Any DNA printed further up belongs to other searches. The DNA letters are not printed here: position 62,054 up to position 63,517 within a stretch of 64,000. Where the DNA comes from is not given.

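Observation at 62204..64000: Convergent operon of at least three unknown genes ending in an RNxxxHG HEPN protein: candidate novel defence module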

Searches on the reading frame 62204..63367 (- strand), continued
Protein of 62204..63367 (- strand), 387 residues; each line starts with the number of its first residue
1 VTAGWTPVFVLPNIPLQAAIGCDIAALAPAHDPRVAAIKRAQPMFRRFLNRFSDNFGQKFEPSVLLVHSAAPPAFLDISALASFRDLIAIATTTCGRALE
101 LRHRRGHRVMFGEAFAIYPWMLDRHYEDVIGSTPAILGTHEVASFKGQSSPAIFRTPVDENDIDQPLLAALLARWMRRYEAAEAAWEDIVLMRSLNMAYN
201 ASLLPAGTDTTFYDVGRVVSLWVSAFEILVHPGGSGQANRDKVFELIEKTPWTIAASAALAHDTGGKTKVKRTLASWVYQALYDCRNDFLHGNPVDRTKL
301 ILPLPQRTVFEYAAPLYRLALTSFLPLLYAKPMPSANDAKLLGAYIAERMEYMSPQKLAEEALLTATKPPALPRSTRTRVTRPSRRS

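Call 41: search_solved_structures(query=A1, max_evalue=10, show_alignments=2)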
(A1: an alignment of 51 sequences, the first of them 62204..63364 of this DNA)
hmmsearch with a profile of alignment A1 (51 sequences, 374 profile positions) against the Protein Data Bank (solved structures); distinct sequences matched with E-value up to 10: 1.
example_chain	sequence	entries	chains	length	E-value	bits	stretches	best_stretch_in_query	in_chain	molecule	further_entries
5vey_C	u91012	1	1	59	0.4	12.5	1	153-197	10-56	E3 ubiquitin-protein ligase RNF169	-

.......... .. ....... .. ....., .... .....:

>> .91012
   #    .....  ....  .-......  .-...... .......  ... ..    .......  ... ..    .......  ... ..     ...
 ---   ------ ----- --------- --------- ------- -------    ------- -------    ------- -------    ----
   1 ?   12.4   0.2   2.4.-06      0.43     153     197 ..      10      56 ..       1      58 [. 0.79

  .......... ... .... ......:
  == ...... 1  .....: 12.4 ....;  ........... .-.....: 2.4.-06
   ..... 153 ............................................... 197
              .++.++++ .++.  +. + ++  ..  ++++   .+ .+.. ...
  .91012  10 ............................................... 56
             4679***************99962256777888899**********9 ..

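Call 44: fold_search(model_id=the predicted structure, library=viral)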
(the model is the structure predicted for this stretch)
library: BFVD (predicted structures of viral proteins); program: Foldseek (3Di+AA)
matches with E <= 10: 186; with E <= 0.001: 0
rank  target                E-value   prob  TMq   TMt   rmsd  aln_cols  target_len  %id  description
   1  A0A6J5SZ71            1.0e-01  0.07  0.11  0.06  23.9       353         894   15  Peptidase M23 [uncultured Caudovirales phage]
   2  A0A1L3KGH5            6.8e-01  0.08  0.13  0.14  17.0       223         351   11  Uncharacterized protein [Hubei noda-like virus 24]
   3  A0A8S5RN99            7.5e-01  0.08  0.13  0.06  20.7       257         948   12  Minor tail protein [virus sp. ctBS918]
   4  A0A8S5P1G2            7.9e-01  0.07  0.14  0.11  16.0       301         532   11  Uncharacterized protein [Myoviridae sp. ctLnO19]
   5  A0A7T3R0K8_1          7.9e-01  0.03  0.11  0.07  18.4       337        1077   11  Replicase [Soybean thrips rhabdo-like virus 3]
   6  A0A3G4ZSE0            9.6e-01  0.03  0.10  0.13  23.2       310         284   13  Uncharacterized protein [Edafosvirus sp.]
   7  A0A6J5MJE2            9.6e-01  0.02  0.10  0.09  28.5       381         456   12  Uncharacterized protein [uncultured Caudovirales phage]
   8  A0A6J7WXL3            1.0e+00  0.13  0.16  0.18  15.9       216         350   13  Uncharacterized protein [uncultured Caudovirales phage]
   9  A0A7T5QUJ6            1.0e+00  0.04  0.11  0.07  21.4       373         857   11  (no name in the UniProt tables at hand)
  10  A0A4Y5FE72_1          1.1e+00  0.03  0.11  0.06  21.4       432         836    7  (no name in the UniProt tables at hand)
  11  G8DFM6                1.2e+00  0.04  0.12  0.14  21.6       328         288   11  (no name in the UniProt tables at hand)
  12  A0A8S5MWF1            1.4e+00  0.08  0.15  0.24  19.8       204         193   14  Uncharacterized protein [Myoviridae sp. ct3wi9]
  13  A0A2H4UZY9            1.4e+00  0.06  0.13  0.17  16.9       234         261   10  ORF106 protein [Operophtera brumata nucleopolyhedrovirus]
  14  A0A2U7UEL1            1.4e+00  0.06  0.12  0.10  19.0       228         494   12  Ankyrin repeat domain containing protein [Pandoravirus macleodensis]
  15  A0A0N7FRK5            1.4e+00  0.05  0.12  0.16  15.6       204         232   14  (no name in the UniProt tables at hand)
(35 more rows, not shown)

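Call 47: search_protein_families(library=pfam, proteins=[P0015, P0038, P0048, P0054, window:62204-63367:-, L001:9166-9507:+, L001:8379-8747:+, L001:8749-9117:+, L001:8064-8366:+, L001:6656-8071:+], max_evalue=10)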
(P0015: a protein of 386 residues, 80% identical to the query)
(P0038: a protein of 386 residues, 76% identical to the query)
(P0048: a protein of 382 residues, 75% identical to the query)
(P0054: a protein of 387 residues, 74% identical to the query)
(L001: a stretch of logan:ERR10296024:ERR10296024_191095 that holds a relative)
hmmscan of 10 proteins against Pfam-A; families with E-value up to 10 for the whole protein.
P0015 (386 aa): 0 families

P0038 (386 aa): 0 families

P0048 (382 aa): 0 families

P0054 (387 aa): 0 families

window:62204-63367:- (387 aa): 0 families

L001:9166-9507:+ (113 aa): 1 family
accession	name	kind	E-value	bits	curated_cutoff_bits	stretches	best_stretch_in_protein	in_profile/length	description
PF18315.6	VCH_CASS14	-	1e-27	96.6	26.7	1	12-100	2-90/97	Integron cassette protein VCH_CASS1 chain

L001:8379-8747:+ (122 aa): 1 family
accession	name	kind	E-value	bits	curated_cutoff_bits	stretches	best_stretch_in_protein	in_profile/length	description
PF05973.20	Gp49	-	1.2e-21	77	23.9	1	13-108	1-89/90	Phage derived protein Gp49-like (DUF891)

L001:8749-9117:+ (122 aa): 8 families
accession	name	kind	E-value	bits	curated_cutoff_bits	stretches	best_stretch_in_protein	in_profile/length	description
PF13744.12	HTH_37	-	2.8e-10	40.3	27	1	9-89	2-80/80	Helix-turn-helix domain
PF01381.28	HTH_3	-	0.00013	22.4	23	1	34-64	1-31/55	Helix-turn-helix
PF13560.12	HTH_31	-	0.00057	20.6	27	1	34-67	6-39/64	Helix-turn-helix domain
PF04545.22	Sigma70_r4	-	0.0011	18.9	24.1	1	9-66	2-44/50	Sigma-70, region 4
PF08281.18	Sigma70_r4_2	-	0.0029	17.6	25.7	1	37-59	21-43/54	Sigma-70, region 4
PF13413.12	HTH_25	-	0.007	16.6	24.6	1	34-81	2-52/62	Helix-turn-helix domain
PF13801.11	Metal_resist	-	0.039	14.5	29.2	1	4-66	34-93/125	Heavy-metal resistance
PF01297.22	ZnuA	-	0.12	12.2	29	1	1-36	111-146/263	Zinc-uptake complex component A periplasmic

L001:8064-8366:+ (100 aa): 2 families
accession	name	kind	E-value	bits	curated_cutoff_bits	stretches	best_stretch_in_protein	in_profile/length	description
PF12728.13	HTH_17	-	2e-05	25.2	27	1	33-82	3-51/51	Helix-turn-helix domain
PF20231.3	DUF6589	-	0.11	11.6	27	1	12-88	174-247/410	Family of unknown function (DUF6589)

L001:6656-8071:+ (471 aa): 4 families
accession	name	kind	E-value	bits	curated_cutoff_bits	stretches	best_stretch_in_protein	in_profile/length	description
PF00589.27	Phage_integrase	-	2.6e-18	66.8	27.1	1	205-370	3-169/172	Phage integrase family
PF13356.12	Arm-DNA-bind_3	-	1.6e-17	63.8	27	1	6-93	1-82/83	Arm DNA-binding domain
PF14659.12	Phage_int_SAM_3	-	8.8e-08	32.7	22.6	1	99-156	1-57/58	Phage integrase, N-terminal SAM-like domain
PF22022.2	Phage_int_M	-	1.9e-07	31.7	27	1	103-183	4-85/96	Phage integrase central domain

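Call 67: search_protein_families(library=pfam, proteins=[L006:5912-7984:+, L039:6606-7982:+, L045:6988-7995:+, L053:7413-7991:+, L059:7113-7988:+, L074:7161-7991:+, L075:7064-7954:+, L078:7015-7971:+, L083:7303-7995:+, L084:6636-7955:+], max_evalue=0.01)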
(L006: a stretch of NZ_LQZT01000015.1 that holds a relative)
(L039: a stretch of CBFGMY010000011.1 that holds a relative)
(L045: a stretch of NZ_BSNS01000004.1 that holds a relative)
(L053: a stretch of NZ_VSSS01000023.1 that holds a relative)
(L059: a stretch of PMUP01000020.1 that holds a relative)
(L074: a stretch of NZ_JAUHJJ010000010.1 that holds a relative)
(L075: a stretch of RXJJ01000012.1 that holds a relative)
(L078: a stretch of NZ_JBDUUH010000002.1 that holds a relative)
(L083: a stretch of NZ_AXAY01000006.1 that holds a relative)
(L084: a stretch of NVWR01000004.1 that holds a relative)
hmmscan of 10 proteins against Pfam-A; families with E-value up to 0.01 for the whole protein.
L006:5912-7984:+ (690 aa): 6 families
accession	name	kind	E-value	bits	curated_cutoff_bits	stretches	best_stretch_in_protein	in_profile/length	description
PF00580.27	UvrD-helicase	-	5.3e-30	105.5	23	1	81-349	2-270/271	UvrD/REP helicase N-terminal domain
PF13361.12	UvrD_C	-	3.3e-14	53.5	25.6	1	606-665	285-349/350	UvrD-like helicase C-terminal domain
PF13245.12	AAA_19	-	3.1e-11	44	25.1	1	88-334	8-133/134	AAA domain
PF13538.12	UvrD_C_2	-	2.6e-05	24.4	27.4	1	611-660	5-50/52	UvrD-like helicase C-terminal domain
PF13604.12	AAA_30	-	3.5e-05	24.1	27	0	92-143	19-65/191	AAA domain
PF01443.25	Viral_helicase1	-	0.00043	20.6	21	0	609-660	178-225/228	Viral superfamily 1 RNA helicase core domain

L039:6606-7982:+ (458 aa): 2 families
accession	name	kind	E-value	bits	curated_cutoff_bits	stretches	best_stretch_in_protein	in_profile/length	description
PF18476.7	PIN_8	-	4.5e-33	115.5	26.1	1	53-269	1-227/227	PIN like domain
PF16289.11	PIN_12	-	1.2e-05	26.2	32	1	54-248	1-168/172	PIN domain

L045:6988-7995:+ (335 aa): 4 families
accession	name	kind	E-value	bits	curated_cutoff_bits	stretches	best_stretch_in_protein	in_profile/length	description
PF04471.18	Mrr_cat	-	2.3e-22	79.7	21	1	221-326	3-113/115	Restriction endonuclease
PF13156.12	Mrr_cat_2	-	3.5e-05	24.1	22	1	231-310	10-95/127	Restriction endonuclease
PF22722.2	NA-iREase1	-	5.8e-05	23.5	27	1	235-324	9-104/106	NACHT-associated inactive Restriction Endonuclease 1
PF03899.21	ATP-synt_I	-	0.0058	17.5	25.1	1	48-99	9-63/99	ATP synthase I chain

L053:7413-7991:+ (192 aa): 0 families

L059:7113-7988:+ (291 aa): 2 families
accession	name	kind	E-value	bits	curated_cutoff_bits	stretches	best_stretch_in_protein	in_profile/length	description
PF03466.25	LysR_substrate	-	1e-43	149.6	28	1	88-289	3-205/209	LysR substrate binding domain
PF00126.33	HTH_1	-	1.4e-17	63.8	26.6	1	6-62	4-60/60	Bacterial regulatory helix-turn-helix protein, lysR family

L074:7161-7991:+ (276 aa): 0 families

L075:7064-7954:+ (296 aa): 5 families
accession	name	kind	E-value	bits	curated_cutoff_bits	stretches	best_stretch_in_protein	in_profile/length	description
PF13242.12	Hydrolase_like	-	2.2e-09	37.6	22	1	236-284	2-51/75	HAD-hyrolase-like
PF13419.12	HAD_2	-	2.3e-08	34.8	23.8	1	235-276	134-173/178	Haloacid dehalogenase-like hydrolase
PF00702.32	Hydrolase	-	5.6e-07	30.6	26.4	1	140-275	81-191/191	haloacid dehalogenase-like hydrolase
PF13344.12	Hydrolase_6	-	2.8e-05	24.5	27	1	136-190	2-47/101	Haloacid dehalogenase-like hydrolase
PF08645.17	PNK3P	-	0.00013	22.2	22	1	162-263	34-125/161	Polynucleotide kinase 3 phosphatase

L078:7015-7971:+ (318 aa): 2 families
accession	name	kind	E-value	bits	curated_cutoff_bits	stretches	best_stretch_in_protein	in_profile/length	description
PF00589.27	Phage_integrase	-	4e-18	66.2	27.1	1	127-306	4-169/172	Phage integrase family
PF02899.23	Phage_int_SAM_1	-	4.2e-10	40.2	22.3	1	28-94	13-79/83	Phage integrase, N-terminal SAM-like domain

L083:7303-7995:+ (230 aa): 0 families

L084:6636-7955:+ (439 aa): 4 families
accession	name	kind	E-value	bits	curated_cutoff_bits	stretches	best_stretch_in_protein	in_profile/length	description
PF02771.21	Acyl-CoA_dh_N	-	1.7e-36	125.5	22.9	1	66-178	1-113/113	Acyl-CoA dehydrogenase, N-terminal domain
PF00441.29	Acyl-CoA_dh_1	-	9.3e-29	100.9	22.4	1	286-431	3-148/150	Acyl-CoA dehydrogenase, C-terminal domain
PF02770.24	Acyl-CoA_dh_M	-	4.9e-21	75.1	33.3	1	182-273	1-97/97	Acyl-CoA dehydrogenase, middle domain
PF08028.16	Acyl-CoA_dh_2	-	1.6e-06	28.9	22.7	1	300-420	2-132/134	Acyl-CoA dehydrogenase, C-terminal domain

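Call 72: search_dna_similar(query=window:62204-63367:-, collection=plasmids, mode=protein, max_rows=25)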
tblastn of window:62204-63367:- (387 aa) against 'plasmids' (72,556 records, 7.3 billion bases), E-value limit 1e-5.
Records with a match: 15; places in all: 15; records where one place covers at least 80% of the query: 12.
Best place of each record, by identity: 60-80% 1; <60% 14.
By first word of the organism name: Rhizobium 7; Sinorhizobium 3; Bradyrhizobium 2; Methylovirgula 1; Mesorhizobium 1; Aminobacter 1.
By predicted mobility (MOB-suite, as given by PLSDB): conjugative 9; non-mobilizable 5; mobilizable 1.
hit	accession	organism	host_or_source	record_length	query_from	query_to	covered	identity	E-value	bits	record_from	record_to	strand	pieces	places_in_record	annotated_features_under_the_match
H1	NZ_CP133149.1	Sinorhizobium chiapasense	Acaciella angustissima,cell culture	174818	5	370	95%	67.8%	2e-163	514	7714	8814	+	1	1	hypothetical protein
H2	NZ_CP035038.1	Sinorhizobium fredii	single cell,soil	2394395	3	370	95%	42.0%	3e-80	275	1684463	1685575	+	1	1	none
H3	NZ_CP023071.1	Sinorhizobium fredii CCBAU 83666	G.max,nodule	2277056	3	370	95%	41.7%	2e-79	273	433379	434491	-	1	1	record has no annotation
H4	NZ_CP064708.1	Bradyrhizobium sp. 131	Acmispon strigosus,cell culture,root ...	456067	5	365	93%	38.4%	1e-66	236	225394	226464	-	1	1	hypothetical protein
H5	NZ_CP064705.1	Bradyrhizobium sp. 155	Acmispon strigosus,cell culture,root ...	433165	5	365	93%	38.4%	1e-66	236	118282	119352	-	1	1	hypothetical protein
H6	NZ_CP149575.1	Methylovirgula sp. 4M-Z18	-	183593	5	369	94%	35.8%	1e-59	215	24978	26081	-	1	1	hypothetical protein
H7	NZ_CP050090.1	Rhizobium leguminosarum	Trifolium pratense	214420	1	369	95%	33.3%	7e-47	178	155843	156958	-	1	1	hypothetical protein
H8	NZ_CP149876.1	Rhizobium sp. T1473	Medicago sativa,Cell Culture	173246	1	369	95%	33.1%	1e-47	181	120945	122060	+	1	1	hypothetical protein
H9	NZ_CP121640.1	Rhizobium leguminosarum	Trifolium ambiguum,cell culture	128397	1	369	95%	32.8%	6e-47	179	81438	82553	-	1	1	hypothetical protein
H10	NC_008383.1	Rhizobium johnstonii 3841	-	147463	1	369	95%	32.8%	6e-47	179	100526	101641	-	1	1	hypothetical protein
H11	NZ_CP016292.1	Rhizobium leguminosarum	Vavilovia formosa,cell culture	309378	1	369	95%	32.5%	6e-46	176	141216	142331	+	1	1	hypothetical protein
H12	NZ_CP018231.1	Rhizobium leguminosarum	Vavilovia formosa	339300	1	369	95%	32.5%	6e-46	176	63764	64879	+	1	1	hypothetical protein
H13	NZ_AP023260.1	Mesorhizobium sp. L-2-11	Lotus japonicus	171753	1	102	26%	49.0%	1e-21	104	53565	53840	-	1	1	hypothetical protein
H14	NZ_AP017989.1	Aminobacter sp. SS-2016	Lotus japoicus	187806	1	102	26%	48.0%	2e-21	103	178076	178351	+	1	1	none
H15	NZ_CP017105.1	Rhizobium gallicum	Phaseolus vulgaris,Whole ...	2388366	235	326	24%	35.8%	5e-6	56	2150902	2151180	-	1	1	none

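Call 73: search_dna_similar(query=window:62204-63367:-, collection=phages, mode=protein, max_rows=15)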
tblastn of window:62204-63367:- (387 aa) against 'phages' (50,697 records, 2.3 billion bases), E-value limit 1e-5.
No match.

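Call 74: get_annotated_region(hit=H1, flank=7000)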
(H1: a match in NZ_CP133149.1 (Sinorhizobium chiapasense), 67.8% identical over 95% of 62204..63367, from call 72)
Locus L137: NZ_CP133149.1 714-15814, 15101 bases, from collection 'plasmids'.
description: Sinorhizobium chiapasense strain ITTG S70 plasmid pSchITTGS70a, complete sequence
organism: Sinorhizobium chiapasense (NCBI taxid 501572)
taxonomy: Bacteria; Pseudomonadota; Alphaproteobacteria; Hyphomicrobiales; Rhizobiaceae; Sinorhizobium; Sinorhizobium chiapasense
host: -; source: Acaciella angustissima,cell culture; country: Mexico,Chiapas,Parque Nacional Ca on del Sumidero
typing (MOB-suite, as given by PLSDB): conjugative; replicon rep_cluster_637; relaxase MOBP; mating-pair formation MPF_T
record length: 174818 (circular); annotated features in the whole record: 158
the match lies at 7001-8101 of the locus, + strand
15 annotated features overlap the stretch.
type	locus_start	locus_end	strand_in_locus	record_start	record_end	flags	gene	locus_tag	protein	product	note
CDS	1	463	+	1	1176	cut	repA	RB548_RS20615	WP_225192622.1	plasmid partitioning protein RepA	-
CDS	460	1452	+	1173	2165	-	repB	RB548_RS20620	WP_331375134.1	plasmid partitioning protein RepB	-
CDS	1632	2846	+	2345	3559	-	repC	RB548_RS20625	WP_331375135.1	plasmid replication protein RepC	-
CDS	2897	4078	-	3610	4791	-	-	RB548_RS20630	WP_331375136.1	tyrosine-type recombinase/integrase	GO:0015074 - DNA integration [Evidence IEA]; GO:0006310 - DNA recombination [Evidence IEA]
CDS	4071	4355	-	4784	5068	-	-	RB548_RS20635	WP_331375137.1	hypothetical protein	-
CDS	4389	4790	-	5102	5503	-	-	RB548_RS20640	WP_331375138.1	type II toxin-antitoxin system VapC family toxin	-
CDS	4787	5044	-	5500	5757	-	-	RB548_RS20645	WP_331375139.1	type II toxin-antitoxin system VapB family antitoxin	-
CDS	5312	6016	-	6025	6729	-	-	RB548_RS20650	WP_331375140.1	AbiV family abortive infection protein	-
CDS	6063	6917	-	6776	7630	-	-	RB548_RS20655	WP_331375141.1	hypothetical protein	-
CDS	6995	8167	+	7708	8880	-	-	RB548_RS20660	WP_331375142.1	hypothetical protein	-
CDS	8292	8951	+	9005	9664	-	-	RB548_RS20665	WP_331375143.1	TauD/TfdA family dioxygenase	-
CDS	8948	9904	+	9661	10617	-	-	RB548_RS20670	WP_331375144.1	hypothetical protein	-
CDS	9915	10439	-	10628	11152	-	-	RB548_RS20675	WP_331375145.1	AbiH family protein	-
CDS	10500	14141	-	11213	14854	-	-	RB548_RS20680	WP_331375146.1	ATP-binding protein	-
CDS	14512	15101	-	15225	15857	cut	-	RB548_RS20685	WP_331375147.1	GntR family transcriptional regulator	-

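Call 75: get_annotated_region(hit=H10, flank=6000)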
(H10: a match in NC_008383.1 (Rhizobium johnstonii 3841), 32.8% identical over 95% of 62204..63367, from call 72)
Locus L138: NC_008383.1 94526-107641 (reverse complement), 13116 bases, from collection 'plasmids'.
description: Rhizobium johnstonii 3841 plasmid pRL8, complete sequence
organism: Rhizobium johnstonii 3841 (NCBI taxid 216596)
taxonomy: Bacteria; Pseudomonadota; Alphaproteobacteria; Hyphomicrobiales; Rhizobiaceae; Rhizobium; Rhizobium johnstonii; Rhizobium johnstonii 3841
host: -; source: -; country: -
typing (MOB-suite, as given by PLSDB): conjugative; replicon rep_cluster_577; relaxase MOBQ; mating-pair formation MPF_T
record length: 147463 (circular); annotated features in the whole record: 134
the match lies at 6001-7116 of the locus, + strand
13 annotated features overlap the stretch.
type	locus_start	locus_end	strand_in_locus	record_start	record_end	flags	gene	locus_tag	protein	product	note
CDS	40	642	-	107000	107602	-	-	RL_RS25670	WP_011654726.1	DUF1419 domain-containing protein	-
CDS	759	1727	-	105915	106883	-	-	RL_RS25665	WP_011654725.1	DUF3991 and toprim domain-containing protein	-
CDS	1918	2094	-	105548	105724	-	-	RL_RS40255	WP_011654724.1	hypothetical protein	-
CDS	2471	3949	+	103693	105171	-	-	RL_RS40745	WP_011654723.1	hypothetical protein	-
CDS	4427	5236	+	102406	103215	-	-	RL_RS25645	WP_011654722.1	hypothetical protein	-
CDS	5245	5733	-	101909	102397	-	-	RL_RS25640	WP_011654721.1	DUF488 domain-containing protein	-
CDS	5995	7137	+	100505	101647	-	-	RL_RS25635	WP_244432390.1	hypothetical protein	-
CDS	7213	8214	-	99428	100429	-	-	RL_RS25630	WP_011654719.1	IS30-like element ISRle2 family transposase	-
CDS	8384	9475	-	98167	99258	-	ugpC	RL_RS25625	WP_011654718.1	sn-glycerol-3-phosphate ABC transporter ATP-binding protein UgpC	-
CDS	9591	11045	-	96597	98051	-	-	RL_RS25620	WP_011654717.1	extracellular solute-binding protein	-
CDS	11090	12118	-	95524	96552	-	-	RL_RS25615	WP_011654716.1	carbohydrate ABC transporter permease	GO:0008643 - carbohydrate transport [Evidence IEA]; GO:0055085 - transmembrane transport [Evidence IEA]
CDS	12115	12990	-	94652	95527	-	-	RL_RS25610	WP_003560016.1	sugar ABC transporter permease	-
CDS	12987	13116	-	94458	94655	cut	-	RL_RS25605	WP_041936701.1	PfkB family carbohydrate kinase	-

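Call 77: search_dna_similar(query=L001:9166-9507:+, collection=plasmids, mode=protein, max_rows=40)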
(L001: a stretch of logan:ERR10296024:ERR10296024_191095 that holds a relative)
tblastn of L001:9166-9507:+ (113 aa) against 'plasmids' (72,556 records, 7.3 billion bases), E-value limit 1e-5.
Records with a match: 4; places in all: 4; records where one place covers at least 80% of the query: 4.
Best place of each record, by identity: 60-80% 2; <60% 2.
By first word of the organism name: Burkholderia 2; Aminobacter 1; Rhizobium 1.
By predicted mobility (MOB-suite, as given by PLSDB): non-mobilizable 3; conjugative 1.
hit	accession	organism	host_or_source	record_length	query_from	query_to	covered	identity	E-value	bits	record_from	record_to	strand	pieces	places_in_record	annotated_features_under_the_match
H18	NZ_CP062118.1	Aminobacter sp. SR38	bacterial pure culture,soil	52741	1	113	100%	61.1%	1e-41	152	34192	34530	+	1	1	hypothetical protein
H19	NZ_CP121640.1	Rhizobium leguminosarum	Trifolium ambiguum,cell culture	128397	1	113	100%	60.2%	2e-41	151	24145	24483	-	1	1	hypothetical protein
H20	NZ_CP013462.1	Burkholderia ubonensis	soil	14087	1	104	92%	26.9%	5e-6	50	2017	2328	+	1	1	hypothetical protein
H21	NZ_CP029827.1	Burkholderia sp. JP2-270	sigle cell,rice rhizosphere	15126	1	104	92%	26.9%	5e-6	50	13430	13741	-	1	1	hypothetical protein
